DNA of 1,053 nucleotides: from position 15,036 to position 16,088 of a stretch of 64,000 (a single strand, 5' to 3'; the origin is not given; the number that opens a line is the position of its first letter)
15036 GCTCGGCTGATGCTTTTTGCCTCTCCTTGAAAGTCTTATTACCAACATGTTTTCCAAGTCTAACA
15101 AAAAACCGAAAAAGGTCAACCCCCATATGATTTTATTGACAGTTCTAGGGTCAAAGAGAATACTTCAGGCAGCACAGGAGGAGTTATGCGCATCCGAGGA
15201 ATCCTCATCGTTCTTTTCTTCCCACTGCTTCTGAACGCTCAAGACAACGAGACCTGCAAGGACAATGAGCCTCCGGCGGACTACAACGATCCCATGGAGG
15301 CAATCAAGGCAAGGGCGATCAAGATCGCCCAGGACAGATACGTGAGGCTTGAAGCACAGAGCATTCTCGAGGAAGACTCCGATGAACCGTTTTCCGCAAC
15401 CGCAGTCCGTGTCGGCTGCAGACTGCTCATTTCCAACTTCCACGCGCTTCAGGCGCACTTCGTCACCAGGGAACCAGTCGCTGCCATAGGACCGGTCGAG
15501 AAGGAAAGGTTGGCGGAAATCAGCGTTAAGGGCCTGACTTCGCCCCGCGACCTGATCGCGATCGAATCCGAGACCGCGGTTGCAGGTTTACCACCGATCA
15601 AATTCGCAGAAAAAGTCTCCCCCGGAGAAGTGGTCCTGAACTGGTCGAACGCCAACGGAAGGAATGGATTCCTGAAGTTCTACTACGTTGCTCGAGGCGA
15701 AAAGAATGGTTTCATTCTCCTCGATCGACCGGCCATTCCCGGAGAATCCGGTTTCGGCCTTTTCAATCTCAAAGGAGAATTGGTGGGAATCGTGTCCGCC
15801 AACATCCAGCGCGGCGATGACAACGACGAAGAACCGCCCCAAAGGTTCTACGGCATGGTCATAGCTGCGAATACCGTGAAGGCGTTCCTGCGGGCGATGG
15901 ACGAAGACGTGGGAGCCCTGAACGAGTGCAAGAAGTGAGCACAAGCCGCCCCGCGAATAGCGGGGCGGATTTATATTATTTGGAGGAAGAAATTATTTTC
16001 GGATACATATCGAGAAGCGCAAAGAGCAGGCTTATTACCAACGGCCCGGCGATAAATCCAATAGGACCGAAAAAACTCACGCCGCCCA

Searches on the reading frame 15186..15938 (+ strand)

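Call 95: search_protein_families(library=pfam, proteins=[window:15186-15938:+], max_evalue=0.001)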
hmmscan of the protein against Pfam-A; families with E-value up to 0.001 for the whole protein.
window:15186-15938:+ (250 aa): 1 family
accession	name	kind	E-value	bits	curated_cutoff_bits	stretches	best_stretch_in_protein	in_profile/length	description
PF13365.12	Trypsin_2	-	4.1e-05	24.8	27.6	1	72-202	2-144/144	Trypsin-like peptidase domain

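Call 97: search_protein_families(library=padloc, proteins=[window:15186-15938:+], max_evalue=0.001)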
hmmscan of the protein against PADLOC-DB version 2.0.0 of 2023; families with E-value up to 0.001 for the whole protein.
window:15186-15938:+ (250 aa): 0 families
